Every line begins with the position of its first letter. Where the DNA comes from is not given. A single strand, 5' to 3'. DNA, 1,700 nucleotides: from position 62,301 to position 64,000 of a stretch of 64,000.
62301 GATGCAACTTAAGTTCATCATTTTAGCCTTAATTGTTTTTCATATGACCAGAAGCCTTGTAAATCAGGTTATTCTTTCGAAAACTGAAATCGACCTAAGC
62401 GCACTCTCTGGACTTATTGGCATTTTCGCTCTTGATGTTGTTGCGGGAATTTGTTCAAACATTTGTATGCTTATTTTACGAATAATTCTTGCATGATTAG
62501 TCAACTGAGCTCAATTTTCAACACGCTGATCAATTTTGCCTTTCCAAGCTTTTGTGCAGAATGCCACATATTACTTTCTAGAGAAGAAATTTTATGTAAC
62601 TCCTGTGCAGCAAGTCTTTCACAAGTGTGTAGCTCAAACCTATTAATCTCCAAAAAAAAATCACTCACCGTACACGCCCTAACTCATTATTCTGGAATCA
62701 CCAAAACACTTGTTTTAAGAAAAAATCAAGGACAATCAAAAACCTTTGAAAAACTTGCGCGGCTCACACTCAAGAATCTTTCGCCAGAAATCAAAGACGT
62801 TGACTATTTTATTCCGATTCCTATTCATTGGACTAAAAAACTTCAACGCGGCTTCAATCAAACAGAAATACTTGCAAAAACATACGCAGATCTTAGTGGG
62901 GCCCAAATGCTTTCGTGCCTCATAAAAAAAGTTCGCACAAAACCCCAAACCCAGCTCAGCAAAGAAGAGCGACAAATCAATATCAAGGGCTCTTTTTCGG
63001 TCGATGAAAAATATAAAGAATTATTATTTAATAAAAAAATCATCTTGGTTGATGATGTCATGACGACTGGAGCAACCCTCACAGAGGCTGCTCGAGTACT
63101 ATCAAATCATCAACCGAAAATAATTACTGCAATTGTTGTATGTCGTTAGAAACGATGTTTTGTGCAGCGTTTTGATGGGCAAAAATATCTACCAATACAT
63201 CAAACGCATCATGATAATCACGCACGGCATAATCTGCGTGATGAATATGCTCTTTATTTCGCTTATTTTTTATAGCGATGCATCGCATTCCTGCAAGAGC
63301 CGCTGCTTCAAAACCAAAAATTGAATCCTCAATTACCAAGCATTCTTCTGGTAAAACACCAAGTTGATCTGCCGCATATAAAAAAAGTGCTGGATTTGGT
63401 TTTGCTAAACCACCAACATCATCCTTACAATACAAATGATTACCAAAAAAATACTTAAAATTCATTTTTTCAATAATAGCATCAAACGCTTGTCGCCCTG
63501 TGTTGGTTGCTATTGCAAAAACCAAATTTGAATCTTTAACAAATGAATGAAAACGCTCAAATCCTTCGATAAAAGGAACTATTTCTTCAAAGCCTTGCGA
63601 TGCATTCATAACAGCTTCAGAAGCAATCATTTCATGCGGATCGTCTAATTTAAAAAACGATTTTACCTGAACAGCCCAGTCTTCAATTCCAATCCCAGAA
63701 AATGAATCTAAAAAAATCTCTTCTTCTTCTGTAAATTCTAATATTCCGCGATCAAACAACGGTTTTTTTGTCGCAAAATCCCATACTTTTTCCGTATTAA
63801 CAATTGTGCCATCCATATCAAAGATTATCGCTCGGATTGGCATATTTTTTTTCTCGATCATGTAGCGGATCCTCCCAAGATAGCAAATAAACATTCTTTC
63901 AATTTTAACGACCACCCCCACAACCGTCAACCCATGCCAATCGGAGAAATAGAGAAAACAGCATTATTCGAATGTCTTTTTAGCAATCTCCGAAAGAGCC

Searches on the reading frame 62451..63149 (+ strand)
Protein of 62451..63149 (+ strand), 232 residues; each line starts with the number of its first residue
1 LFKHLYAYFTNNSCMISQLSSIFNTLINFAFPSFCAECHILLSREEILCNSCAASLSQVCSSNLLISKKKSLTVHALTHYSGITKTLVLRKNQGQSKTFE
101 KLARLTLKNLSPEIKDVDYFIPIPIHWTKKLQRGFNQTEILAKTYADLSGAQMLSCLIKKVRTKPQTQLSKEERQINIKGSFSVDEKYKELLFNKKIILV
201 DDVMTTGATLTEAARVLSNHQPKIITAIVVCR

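Call 68: search_protein_families(library=pfam, proteins=[window:62451-63149:+], max_evalue=0.0001)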
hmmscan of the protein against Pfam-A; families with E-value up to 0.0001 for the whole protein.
window:62451-63149:+ (232 aa): 1 family
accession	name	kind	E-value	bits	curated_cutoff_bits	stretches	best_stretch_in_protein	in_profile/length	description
PF00156.33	Pribosyltran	-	3e-10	40.1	26.3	1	158-231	58-124/158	Phosphoribosyl transferase domain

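Call 69: search_protein_families(library=ncbifam, proteins=[window:62451-63149:+], max_evalue=0.0001)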
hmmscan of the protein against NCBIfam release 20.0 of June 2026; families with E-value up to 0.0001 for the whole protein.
window:62451-63149:+ (232 aa): 7 families
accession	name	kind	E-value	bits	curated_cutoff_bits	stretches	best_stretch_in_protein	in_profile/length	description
TIGR00201.1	comF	subfamily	5.9e-25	88.3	233.55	1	35-230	1-188/190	ComF family protein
NF008616.0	PRK11595.1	equivalog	3.3e-23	82.3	304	1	33-232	21-225/227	DNA utilization protein GntX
TIGR00336.1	pyrE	equivalog_domain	1.3e-06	28.3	106.8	1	191-230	105-144/173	orotate phosphoribosyltransferase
NF005592.0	PRK07322.1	subfamily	1.3e-06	27.9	143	1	156-231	80-157/180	adenine phosphoribosyltransferase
NF002620.0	PRK02277.1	subfamily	6.7e-06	25.9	115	1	171-230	121-177/201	orotate phosphoribosyltransferase-like protein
TIGR01203.1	HGPRTase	equivalog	1.8e-05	24.6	150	1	179-229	70-120/167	hypoxanthine phosphoribosyltransferase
TIGR01251.1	ribP_PPkin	subfamily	2.1e-05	23.6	113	1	193-229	209-245/309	ribose-phosphate diphosphokinase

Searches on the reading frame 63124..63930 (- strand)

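Call 68: search_protein_families(library=pfam, proteins=[window:63124-63930:-], max_evalue=0.0001)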
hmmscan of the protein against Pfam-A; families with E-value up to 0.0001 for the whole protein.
window:63124-63930:- (268 aa): 3 families
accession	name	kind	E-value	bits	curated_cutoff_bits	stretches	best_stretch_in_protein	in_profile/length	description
PF13419.12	HAD_2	-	9.6e-24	84.9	23.8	1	35-220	1-178/178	Haloacid dehalogenase-like hydrolase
PF00702.32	Hydrolase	-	1.2e-23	85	26.4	1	32-214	1-191/191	haloacid dehalogenase-like hydrolase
PF13242.12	Hydrolase_like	-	4.7e-06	26.8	22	1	176-234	3-67/75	HAD-hyrolase-like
